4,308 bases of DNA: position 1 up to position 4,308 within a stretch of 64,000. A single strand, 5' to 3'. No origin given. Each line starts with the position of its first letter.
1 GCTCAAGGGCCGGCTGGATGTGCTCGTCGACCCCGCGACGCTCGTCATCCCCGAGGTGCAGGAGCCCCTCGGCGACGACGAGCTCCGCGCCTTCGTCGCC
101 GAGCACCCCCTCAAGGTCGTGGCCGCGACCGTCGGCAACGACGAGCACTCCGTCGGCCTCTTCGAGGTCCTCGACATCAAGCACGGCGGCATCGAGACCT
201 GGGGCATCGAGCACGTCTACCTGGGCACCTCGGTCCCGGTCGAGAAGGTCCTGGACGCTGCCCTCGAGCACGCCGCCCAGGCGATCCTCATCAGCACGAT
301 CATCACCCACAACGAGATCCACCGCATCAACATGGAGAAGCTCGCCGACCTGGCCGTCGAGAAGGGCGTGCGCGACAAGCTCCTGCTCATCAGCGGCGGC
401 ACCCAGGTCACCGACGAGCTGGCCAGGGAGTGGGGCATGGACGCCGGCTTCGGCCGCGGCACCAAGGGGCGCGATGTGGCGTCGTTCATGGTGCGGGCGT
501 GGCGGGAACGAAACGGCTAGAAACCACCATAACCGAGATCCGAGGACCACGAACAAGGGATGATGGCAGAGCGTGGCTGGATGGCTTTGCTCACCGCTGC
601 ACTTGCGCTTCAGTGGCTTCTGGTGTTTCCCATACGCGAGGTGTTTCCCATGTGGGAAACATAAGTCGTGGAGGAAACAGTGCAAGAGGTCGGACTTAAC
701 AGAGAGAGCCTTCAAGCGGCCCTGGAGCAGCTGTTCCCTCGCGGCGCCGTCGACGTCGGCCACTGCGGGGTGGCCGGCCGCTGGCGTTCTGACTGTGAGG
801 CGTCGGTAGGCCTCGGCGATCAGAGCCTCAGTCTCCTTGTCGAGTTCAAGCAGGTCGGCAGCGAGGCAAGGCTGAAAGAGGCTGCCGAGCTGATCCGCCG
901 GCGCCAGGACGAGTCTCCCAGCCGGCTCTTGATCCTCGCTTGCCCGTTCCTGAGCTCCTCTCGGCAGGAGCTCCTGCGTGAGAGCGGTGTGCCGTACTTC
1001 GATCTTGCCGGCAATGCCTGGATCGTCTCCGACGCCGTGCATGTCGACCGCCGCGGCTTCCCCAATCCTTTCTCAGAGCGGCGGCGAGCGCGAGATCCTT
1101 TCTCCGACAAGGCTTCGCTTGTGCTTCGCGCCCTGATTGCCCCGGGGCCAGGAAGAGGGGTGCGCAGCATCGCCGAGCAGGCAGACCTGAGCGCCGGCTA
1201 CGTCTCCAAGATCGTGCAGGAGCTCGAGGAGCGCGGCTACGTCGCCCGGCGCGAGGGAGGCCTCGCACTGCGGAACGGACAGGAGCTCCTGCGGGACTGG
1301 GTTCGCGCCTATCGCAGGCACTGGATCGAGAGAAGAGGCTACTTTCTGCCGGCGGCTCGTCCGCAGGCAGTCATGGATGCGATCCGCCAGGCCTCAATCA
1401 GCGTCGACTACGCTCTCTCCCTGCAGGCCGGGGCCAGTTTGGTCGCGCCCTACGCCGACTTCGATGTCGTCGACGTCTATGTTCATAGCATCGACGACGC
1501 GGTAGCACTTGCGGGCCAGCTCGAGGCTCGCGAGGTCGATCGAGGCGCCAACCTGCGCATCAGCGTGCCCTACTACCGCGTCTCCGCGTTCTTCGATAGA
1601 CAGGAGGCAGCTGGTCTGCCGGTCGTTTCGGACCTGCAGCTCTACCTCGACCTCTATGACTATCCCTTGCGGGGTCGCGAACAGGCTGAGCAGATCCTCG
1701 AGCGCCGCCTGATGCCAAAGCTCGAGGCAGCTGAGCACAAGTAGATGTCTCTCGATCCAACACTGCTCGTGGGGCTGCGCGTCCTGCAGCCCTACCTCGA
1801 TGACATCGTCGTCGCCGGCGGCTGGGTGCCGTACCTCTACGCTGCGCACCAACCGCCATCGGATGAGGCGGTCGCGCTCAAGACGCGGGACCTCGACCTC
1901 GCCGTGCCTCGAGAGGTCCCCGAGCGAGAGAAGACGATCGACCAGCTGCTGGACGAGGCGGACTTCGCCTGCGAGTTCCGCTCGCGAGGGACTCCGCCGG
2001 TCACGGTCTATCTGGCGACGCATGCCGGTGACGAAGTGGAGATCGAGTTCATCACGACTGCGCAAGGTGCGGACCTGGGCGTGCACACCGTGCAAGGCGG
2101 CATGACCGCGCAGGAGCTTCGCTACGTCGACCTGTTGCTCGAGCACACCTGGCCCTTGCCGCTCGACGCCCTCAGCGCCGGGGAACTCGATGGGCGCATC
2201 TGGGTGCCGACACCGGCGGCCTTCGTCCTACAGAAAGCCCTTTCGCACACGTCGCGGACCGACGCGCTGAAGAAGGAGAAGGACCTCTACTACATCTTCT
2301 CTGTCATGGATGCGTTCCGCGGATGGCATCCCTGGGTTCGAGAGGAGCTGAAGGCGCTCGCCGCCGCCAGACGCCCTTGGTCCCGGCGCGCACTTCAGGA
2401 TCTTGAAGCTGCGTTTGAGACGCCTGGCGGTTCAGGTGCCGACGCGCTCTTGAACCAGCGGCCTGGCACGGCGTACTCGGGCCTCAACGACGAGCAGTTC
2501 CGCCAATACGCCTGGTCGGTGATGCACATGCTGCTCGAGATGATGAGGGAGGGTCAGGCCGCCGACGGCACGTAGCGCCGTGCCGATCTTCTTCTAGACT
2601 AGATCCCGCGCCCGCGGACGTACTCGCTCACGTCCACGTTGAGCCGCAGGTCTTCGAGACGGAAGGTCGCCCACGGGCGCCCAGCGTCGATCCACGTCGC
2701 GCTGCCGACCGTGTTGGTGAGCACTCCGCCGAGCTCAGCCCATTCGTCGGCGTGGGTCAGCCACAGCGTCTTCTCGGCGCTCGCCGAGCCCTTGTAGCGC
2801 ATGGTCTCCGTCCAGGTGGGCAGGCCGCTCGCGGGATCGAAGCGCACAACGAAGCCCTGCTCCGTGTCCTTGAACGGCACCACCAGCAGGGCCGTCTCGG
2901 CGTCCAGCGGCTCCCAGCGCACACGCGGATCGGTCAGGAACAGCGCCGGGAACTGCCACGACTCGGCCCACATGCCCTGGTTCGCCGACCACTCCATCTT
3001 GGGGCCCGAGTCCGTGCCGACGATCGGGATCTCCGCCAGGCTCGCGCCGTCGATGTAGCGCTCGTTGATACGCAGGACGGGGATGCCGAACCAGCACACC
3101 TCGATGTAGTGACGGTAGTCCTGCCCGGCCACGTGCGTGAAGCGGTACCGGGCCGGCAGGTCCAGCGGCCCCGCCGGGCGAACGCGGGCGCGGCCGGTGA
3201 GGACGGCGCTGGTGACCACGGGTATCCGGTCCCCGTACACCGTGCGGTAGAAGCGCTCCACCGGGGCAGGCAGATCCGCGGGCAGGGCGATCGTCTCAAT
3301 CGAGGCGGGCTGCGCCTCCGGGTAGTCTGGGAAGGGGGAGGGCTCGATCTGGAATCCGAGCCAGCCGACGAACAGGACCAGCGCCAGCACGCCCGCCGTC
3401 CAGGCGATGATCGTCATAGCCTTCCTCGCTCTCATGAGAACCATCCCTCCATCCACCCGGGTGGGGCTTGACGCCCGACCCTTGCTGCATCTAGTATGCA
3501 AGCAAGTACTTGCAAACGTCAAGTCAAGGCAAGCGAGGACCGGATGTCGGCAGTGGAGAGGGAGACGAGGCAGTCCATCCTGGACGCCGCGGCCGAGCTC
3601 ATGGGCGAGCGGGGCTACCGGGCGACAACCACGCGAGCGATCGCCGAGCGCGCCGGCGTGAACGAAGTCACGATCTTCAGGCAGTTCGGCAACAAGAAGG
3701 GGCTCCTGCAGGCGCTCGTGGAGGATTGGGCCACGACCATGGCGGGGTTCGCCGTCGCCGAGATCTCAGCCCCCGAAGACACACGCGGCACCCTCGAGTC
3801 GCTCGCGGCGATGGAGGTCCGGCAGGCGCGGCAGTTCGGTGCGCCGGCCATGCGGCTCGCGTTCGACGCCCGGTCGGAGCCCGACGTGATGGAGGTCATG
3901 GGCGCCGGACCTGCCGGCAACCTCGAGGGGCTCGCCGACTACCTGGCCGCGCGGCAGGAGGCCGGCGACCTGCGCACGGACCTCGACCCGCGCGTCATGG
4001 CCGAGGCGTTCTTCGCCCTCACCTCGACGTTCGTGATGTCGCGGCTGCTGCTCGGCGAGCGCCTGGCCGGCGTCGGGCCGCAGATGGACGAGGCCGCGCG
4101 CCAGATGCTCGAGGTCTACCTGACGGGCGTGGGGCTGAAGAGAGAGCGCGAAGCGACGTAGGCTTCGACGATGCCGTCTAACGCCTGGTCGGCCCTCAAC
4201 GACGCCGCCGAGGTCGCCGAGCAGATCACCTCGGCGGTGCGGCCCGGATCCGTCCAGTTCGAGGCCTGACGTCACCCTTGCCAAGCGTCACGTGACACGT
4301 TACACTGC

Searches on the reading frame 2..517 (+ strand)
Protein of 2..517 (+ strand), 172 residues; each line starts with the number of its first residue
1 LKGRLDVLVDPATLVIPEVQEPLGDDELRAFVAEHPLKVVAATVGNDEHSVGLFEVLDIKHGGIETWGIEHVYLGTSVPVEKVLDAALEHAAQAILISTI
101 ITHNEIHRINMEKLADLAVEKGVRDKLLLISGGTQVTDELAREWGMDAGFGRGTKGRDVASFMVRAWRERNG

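Call 19: search_protein_families(library=pfam, proteins=[window:2-517:+])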
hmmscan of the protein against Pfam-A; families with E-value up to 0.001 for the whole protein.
window:2-517:+ (172 aa): 1 family
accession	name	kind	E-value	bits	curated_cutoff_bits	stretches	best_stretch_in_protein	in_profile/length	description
PF02310.24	B12-binding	-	2.3e-11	44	32.1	1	38-155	2-115/121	B12 binding domain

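Call 23: search_solved_structures(query=window:2-517:+, max_evalue=0.001, show_alignments=1)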
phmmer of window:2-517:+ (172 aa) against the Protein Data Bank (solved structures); distinct sequences matched with E-value up to 0.001: 9.
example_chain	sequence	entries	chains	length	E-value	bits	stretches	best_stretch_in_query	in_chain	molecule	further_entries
3kow_A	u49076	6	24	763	6.6e-59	201.7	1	1-170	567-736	D-ornithine aminomutase E component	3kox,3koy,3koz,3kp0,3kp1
9q1a_A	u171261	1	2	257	1.7e-26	96.3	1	9-166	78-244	D-lysine 5,6-aminomutase beta subunit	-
8t0v_C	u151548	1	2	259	1.8e-26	96.2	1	9-166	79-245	D-lysine 5,6-aminomutase beta subunit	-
1xrs_B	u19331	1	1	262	8.9e-22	80.9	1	35-170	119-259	D-lysine 5,6-aminomutase beta subunit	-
7xcn_M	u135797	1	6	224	2.1e-05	27.6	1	39-148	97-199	Trimethylamine methyltransferase corrinoid protein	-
1y80_A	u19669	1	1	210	9.8e-05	25.5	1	30-148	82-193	Predicted cobalamin binding protein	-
4jgi_A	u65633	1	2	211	0.00018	24.6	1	32-148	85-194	Putative uncharacterized protein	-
1i9c_A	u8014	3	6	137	0.00042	23.4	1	39-134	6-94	GLUTAMATE MUTASE | Glutamate mutase sigma subunit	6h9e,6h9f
1cb7_A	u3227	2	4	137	0.00079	22.5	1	39-134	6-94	PROTEIN (GLUTAMATE MUTASE)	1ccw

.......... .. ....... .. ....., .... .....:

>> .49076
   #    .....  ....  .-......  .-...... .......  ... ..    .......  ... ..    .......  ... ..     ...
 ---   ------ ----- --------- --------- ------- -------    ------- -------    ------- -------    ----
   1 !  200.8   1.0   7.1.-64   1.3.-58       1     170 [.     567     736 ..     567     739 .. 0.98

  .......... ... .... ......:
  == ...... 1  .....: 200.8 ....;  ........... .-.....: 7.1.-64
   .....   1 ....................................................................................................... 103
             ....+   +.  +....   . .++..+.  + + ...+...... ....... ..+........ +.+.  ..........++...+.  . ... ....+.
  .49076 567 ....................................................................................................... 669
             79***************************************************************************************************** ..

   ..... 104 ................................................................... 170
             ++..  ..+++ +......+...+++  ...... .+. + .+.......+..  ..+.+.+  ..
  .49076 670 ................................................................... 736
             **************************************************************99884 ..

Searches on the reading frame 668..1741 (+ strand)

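Call 19: search_protein_families(library=pfam, proteins=[window:668-1741:+])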
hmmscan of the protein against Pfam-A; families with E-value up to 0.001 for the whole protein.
window:668-1741:+ (358 aa): 6 families
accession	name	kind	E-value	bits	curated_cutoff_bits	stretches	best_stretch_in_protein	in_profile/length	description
PF12802.13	MarR_2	-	5.3e-06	26.9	27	1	150-196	8-54/61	MarR family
PF01978.25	TrmB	-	6.3e-06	26.4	25.6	0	155-197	16-57/68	Sugar-specific transcriptional regulator TrmB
PF09339.16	HTH_IclR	-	2.1e-05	24.6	22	1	147-195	3-51/52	IclR helix-turn-helix domain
PF09952.14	AbiEi_2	-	2.8e-05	24.9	21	1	201-348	2-142/143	Transcriptional regulator, AbiEi antitoxin, Type IV TA system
PF01047.28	MarR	-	7.7e-05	22.9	24.6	0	165-195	20-50/59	MarR family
PF13412.12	HTH_24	-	0.00027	20.9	21.9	1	165-192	20-47/48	Winged helix-turn-helix DNA-binding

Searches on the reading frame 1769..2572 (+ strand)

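Call 19: search_protein_families(library=pfam, proteins=[window:1769-2572:+])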
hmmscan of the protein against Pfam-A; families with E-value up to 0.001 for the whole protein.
window:1769-2572:+ (268 aa): 1 family
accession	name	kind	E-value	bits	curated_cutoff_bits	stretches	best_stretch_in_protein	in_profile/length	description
PF12281.14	NTP_transf_8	-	6.9e-15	56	26.3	1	11-184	18-202/218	Nucleotidyltransferase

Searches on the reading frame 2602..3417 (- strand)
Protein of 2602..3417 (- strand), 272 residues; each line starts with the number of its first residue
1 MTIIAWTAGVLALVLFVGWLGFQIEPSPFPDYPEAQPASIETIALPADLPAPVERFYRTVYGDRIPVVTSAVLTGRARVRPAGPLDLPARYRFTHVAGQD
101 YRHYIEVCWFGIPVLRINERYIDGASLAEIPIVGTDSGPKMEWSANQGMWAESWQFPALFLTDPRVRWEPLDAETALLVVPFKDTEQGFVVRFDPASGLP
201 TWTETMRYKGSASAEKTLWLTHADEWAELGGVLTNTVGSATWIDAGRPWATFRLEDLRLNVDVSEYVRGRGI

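Call 19: search_protein_families(library=pfam, proteins=[window:2602-3417:-])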
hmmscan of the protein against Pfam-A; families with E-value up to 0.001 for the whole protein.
window:2602-3417:- (272 aa): 2 families
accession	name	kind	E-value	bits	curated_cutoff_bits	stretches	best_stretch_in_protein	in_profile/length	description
PF20181.5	DUF6544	-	1.6e-31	109.7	25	1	44-253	6-220/221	Family of unknown function (DUF6544)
PF21900.3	DUF6920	-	9e-14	52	27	1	48-252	2-213/222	Family of unknown function (DUF6920)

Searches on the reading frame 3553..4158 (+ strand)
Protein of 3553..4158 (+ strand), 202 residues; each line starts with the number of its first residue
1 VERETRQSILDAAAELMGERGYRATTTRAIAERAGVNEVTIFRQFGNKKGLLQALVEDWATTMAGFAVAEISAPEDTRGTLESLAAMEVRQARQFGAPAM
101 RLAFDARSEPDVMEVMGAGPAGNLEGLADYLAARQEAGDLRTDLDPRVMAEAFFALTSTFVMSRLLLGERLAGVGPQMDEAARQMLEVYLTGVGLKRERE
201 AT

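Call 19: search_protein_families(library=pfam, proteins=[window:3553-4158:+])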
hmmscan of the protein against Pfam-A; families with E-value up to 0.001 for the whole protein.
window:3553-4158:+ (202 aa): 3 families
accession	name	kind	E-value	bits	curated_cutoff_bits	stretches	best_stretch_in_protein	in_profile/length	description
PF00440.29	TetR_N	-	8.2e-20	70.8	24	1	9-55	1-47/47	Bacterial regulatory proteins, tetR family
PF14246.11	TetR_C_7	-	1.4e-06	28.7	22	1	108-190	32-114/119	AefR-like transcriptional repressor, C-terminal domain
PF16925.10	TetR_C_13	-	0.00072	20.4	27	0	125-169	54-98/109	Tetracyclin repressor-like, C-terminal domain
